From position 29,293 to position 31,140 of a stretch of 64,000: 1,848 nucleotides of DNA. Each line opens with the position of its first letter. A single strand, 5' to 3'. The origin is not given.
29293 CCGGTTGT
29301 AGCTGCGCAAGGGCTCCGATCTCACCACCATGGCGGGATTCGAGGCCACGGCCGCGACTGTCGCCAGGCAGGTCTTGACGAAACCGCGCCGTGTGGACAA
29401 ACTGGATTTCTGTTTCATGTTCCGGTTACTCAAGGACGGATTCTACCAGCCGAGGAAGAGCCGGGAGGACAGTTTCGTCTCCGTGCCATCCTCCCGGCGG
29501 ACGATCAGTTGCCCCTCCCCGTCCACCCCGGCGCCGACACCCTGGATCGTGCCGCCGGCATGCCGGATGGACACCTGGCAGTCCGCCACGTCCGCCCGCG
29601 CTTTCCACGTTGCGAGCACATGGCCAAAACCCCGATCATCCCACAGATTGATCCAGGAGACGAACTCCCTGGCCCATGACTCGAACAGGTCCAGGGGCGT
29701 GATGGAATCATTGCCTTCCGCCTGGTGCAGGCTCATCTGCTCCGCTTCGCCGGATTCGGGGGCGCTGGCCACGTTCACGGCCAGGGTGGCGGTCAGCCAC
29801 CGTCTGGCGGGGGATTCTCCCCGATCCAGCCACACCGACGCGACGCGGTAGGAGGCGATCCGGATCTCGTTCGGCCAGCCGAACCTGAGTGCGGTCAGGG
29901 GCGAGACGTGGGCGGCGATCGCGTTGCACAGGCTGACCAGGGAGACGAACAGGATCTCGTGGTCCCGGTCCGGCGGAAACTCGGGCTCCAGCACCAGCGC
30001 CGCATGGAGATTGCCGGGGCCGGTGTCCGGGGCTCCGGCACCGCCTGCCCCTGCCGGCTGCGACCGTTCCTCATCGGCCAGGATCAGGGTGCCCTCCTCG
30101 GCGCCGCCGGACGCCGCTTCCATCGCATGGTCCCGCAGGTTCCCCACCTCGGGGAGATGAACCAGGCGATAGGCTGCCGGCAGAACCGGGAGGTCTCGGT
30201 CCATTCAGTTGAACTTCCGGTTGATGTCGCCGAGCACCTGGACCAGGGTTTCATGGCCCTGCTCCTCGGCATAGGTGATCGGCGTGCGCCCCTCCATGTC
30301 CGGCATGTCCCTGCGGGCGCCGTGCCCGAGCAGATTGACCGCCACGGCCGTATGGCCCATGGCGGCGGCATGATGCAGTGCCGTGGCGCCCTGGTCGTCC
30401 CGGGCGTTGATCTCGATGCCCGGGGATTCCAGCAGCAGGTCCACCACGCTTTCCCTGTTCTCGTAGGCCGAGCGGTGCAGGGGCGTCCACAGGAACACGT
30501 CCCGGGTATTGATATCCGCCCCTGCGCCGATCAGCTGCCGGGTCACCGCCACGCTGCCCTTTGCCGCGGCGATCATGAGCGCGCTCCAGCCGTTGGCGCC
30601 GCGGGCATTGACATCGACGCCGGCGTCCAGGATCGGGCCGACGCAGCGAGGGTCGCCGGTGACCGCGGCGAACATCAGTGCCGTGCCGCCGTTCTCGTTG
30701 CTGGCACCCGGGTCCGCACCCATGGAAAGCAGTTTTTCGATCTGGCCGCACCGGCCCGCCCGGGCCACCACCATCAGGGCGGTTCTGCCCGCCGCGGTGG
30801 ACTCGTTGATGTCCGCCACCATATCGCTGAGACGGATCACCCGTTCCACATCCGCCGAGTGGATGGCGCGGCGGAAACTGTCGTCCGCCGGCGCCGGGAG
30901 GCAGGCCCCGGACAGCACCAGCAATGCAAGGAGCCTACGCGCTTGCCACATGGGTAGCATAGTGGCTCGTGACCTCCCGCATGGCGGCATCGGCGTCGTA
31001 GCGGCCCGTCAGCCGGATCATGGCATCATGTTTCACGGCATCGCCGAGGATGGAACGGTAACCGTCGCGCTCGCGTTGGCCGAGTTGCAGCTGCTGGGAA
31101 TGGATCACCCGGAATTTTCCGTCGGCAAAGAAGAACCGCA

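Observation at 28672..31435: Uncharacterised four-gene operon: hypothetical, secreted ankyrin, degenerate BirA-like, Tat-exported Rieske-like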

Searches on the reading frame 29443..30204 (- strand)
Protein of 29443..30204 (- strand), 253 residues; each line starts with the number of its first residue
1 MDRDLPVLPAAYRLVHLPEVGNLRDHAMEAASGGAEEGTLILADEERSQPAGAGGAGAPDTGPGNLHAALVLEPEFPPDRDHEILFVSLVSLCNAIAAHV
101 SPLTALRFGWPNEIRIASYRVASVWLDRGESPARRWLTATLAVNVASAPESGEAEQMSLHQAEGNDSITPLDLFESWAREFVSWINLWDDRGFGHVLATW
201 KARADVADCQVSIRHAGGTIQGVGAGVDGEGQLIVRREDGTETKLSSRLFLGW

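Call 3: search_protein_families(library=pfam, proteins=[window:29443-30204:-], max_evalue=0.1)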
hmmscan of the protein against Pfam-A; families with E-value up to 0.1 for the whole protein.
window:29443-30204:- (253 aa): 2 families
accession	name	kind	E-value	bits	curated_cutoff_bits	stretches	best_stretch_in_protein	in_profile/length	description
PF16917.10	BPL_LplA_LipB_2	-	2.3e-23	83.1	27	1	64-201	40-182/183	Biotin/lipoate A/B protein ligase family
PF02237.23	BPL_C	-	0.008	16.5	21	1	211-242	6-38/48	Biotin protein ligase C terminal domain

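Call 4: search_protein_families(library=ncbifam, proteins=[window:29443-30204:-], max_evalue=0.1)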
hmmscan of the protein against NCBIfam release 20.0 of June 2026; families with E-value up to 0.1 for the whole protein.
window:29443-30204:- (253 aa): 8 families
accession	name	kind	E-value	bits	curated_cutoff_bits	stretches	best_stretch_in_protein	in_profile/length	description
TIGR00121.1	birA_ligase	equivalog_domain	1.3e-12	47.9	83.1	1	19-244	7-227/235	biotin--[acetyl-CoA-carboxylase] ligase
NF006206.0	PRK08330.1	equivalog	5.6e-11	42.2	311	1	13-242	12-231/243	biotin--protein ligase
NF008847.0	PRK11886.1-2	equivalog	6.1e-07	29.1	293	1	101-242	164-307/320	bifunctional biotin--[acetyl-CoA-carboxylase] ligase/biotin operon repressor BirA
NF008850.0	PRK11886.1-5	equivalog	7.1e-07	28.7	489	1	49-244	112-309/320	bifunctional biotin--[acetyl-CoA-carboxylase] ligase/biotin operon repressor BirA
NF005405.0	PRK06955.1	equivalog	8.3e-07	28.4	312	1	90-242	116-284/300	biotin--[acetyl-CoA-carboxylase] ligase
NF008848.0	PRK11886.1-3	equivalog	1.4e-06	27.6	362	1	96-239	159-303/319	bifunctional biotin--[acetyl-CoA-carboxylase] ligase/biotin operon repressor BirA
NF008849.0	PRK11886.1-4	equivalog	0.077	12.1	474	1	105-240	168-305/320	bifunctional biotin--[acetyl-CoA-carboxylase] ligase/biotin operon repressor BirA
NF008846.0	PRK11886.1-1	equivalog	0.089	12.1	353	0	196-247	252-303/312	bifunctional biotin--[acetyl-CoA-carboxylase] ligase/biotin operon repressor BirA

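Call 34: find_homologous_proteins(query=window:29446-30204:-)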
Query window:29446-30204:- (253 aa): 15 proteins with E <= 0.001 among 3453 candidates.
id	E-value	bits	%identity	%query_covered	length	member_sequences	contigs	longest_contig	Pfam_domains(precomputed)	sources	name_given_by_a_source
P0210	2.1e-156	537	95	100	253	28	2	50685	PF16917.11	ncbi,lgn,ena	-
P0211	1.3e-142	492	89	100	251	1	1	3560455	PF16917.11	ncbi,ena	-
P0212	3.1e-139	481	84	100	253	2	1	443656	PF16917.11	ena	-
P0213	1.5e-124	433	75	100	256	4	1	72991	PF02237.24,PF16917.11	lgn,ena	-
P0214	7.4e-103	362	67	98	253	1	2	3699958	PF16917.11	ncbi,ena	-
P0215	6.2e-97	342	62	99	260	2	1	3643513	PF16917.11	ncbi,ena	-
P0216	1.3e-84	302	57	98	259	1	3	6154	PF16917.11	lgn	-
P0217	9.5e-78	279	53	100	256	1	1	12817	PF16917.11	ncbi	-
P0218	7.6e-30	122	33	99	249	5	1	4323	PF03099.25,PF16917.11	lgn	-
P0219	4.4e-29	120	35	96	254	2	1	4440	PF03099.25,PF02237.24,PF16917.11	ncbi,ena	-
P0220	4.7e-28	116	35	97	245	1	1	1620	PF03099.25,PF16917.11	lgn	-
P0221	1.2e-26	112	34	96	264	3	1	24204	PF03099.25,PF02237.24,PF16917.11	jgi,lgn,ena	-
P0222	2.4e-26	111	34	97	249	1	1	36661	PF03099.25,PF16917.11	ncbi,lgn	ncbi:MAG: biotin--[acetyl-CoA-carboxylase] ligase [Wenzhouxiangella sp.]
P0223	4.0e-5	41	29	92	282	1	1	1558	PF03099.25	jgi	jgi:BirA family transcriptional regulator, biotin operon repressor / biotin---[acetyl-CoA-carboxylas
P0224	7.7e-5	40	28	92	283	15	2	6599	PF03099.25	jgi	jgi:BirA family transcriptional regulator, biotin operon repressor / biotin---[acetyl-CoA-carboxylas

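Call 35: search_solved_structures(query=window:29446-30204:-, max_evalue=1, show_alignments=3)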
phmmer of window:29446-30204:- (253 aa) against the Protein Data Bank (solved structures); distinct sequences matched with E-value up to 1: 12.
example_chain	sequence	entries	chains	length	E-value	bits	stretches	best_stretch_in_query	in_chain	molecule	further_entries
3bfm_A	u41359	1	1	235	1.7e-12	50.6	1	55-239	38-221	Biotin protein ligase-like protein of unknown function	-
2dve_A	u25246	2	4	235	1.9e-05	27.5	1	14-242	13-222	Biotin Protein Ligase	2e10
2dxu_A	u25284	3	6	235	3.4e-05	26.7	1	14-242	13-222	biotin--[acetyl-CoA-carboxylase] ligase | 235aa long hypothetical biotin--[acetyl-CoA-carboxylase] ligase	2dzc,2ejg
2e41_A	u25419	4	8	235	6.1e-05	25.8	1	14-242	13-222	biotin--[acetyl-CoA-carboxylase] ligase | 235aa long hypothetical biotin--[acetyl-CoA-carboxylase] ligase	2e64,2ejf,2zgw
1wnl_A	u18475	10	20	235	7.5e-05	25.5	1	14-242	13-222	biotin--[acetyl-CoA-carboxylase] ligase | 235aa long hypothetical biotin-[acetyl-CoA-carboxylase] ligase | 235aa long hypothetical biotin--[acetyl-CoA-carboxyla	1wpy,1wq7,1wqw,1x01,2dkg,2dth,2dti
2djz_A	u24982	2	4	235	0.00014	24.7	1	14-242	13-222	235aa long hypothetical biotin-[acetyl-CoA-carboxylase] ligase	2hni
2dxt_A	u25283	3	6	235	0.00019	24.2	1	14-242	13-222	biotin--[acetyl-CoA-carboxylase] ligase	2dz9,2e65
2deq_A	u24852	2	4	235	0.00021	24.1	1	14-242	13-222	235aa long hypothetical biotin--[acetyl-CoA-carboxylase] ligase | 235aa long hypothetical biotin-[acetyl-CoA-carboxylase] ligase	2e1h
4wf2_A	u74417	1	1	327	0.054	16.2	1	102-240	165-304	Bifunctional ligase/repressor BirA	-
1bia_A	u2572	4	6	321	0.058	16.1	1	103-240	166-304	BirA BIFUNCTIONAL PROTEIN | BIR A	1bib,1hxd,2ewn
8f8u_A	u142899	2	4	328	0.44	13.2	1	104-240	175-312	Bifunctional ligase/repressor BirA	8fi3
2ej9_A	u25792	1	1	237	0.75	12.4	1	14-114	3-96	Putative biotin ligase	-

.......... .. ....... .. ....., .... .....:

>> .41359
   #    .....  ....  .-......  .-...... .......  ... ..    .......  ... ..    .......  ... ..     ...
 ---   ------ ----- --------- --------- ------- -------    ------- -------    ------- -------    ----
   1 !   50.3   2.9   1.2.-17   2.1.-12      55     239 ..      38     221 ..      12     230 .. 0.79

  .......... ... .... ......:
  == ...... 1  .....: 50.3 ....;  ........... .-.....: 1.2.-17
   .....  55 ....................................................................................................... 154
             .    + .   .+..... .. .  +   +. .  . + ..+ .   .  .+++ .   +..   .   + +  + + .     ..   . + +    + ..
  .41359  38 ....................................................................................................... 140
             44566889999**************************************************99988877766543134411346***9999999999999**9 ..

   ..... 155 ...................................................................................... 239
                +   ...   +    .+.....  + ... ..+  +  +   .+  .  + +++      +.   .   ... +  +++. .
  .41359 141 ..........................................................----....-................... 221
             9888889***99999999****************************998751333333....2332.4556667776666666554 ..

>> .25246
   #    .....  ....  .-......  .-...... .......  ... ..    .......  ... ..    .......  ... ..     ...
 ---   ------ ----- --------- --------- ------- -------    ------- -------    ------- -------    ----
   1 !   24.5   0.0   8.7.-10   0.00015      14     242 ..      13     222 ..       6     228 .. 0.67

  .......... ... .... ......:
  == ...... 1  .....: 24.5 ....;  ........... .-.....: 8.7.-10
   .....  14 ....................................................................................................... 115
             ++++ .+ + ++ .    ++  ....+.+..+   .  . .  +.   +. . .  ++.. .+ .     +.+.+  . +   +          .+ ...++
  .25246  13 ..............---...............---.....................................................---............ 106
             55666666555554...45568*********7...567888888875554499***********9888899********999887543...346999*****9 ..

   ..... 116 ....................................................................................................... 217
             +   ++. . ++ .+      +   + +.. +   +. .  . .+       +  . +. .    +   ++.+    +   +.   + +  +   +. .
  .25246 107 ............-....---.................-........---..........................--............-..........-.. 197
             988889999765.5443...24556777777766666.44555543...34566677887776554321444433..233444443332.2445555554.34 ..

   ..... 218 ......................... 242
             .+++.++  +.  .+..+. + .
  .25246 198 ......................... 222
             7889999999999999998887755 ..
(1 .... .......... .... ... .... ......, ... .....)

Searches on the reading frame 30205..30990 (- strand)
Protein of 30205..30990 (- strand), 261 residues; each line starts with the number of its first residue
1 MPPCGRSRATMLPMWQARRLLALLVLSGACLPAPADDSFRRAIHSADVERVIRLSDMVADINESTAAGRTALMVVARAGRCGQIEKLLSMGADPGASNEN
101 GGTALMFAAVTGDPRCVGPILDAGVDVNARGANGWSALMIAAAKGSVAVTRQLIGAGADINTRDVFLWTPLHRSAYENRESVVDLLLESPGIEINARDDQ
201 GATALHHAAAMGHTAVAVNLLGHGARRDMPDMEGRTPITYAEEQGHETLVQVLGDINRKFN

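Call 3: search_protein_families(library=pfam, proteins=[window:30205-30990:-], max_evalue=0.1)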
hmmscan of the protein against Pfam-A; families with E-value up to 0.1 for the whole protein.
window:30205-30990:- (261 aa): 7 families
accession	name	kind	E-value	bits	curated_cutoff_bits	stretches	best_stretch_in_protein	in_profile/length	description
PF00023.36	Ank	-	9.9e-34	113.9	21.1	5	133-164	1-32/33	Ankyrin repeat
PF12796.13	Ank_2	-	2.3e-33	115.1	27.3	3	113-198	9-90/90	Ankyrin repeats (3 copies)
PF13637.12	Ank_4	-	2.6e-33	113.7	22.7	5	175-217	5-46/50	Ankyrin repeats (many copies)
PF13606.12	Ank_3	-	3.6e-24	82.3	22.3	3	133-162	1-30/30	Ankyrin repeat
PF13857.12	Ank_5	-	2.5e-19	69.6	27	4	121-172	2-54/56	Ankyrin repeats (many copies)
PF24521.3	Ank_KRIT1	-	1.8e-07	31.4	80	1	104-201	21-118/149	KRIT1 ankyrin-repeats domain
PF23745.1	ANK_LRRK2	-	0.056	13.7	27.5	0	41-118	37-110/130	LRRK2 ANK repeat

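Call 4: search_protein_families(library=ncbifam, proteins=[window:30205-30990:-], max_evalue=0.1)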
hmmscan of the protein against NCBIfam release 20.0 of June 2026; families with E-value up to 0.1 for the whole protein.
window:30205-30990:- (261 aa): 8 families
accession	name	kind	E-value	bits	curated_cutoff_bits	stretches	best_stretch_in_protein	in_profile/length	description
NF041931.2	MzaA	equivalog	4.1e-25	88.7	800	3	194-256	28-90/726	MZA anti-phage system associated sigma-70 family RNA polymerase sigma factor MzaA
NF043029.1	T4SS_AnkY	equivalog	1.1e-16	60.4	600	2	171-249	462-539/543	Dot/Icm T4SS effector AnkY/LegA9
NF043023.1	T4SS_AnkH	equivalog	2.7e-15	56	600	2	120-189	18-87/467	Dot/Icm T4SS effector AnkH/LegA3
NF043022.1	T4SS_AnkG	equivalog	1e-13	50.9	500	1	98-253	293-455/455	Dot/Icm T4SS effector AnkG/AnkZ/LegA7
NF043028.1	T4SS_AnkX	equivalog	8.2e-11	40.8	1400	1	105-243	552-694/938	Dot/Icm T4SS effector AnkN/AnkX/LegA8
NF043021.1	T4SS_AnkF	equivalog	0.00015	20.2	1000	1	127-244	612-676/917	Dot/Icm T4SS effector AnkF/LegA14/Ceg31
TIGR00870.1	trp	subfamily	0.0008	17.6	498.75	1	99-211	129-220/747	transient-receptor-potential calcium channel protein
NF043027.1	T4SS_AnkQ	equivalog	0.0092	14.6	700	0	192-241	355-404/496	Dot/Icm T4SS effector AnkQ/LegA10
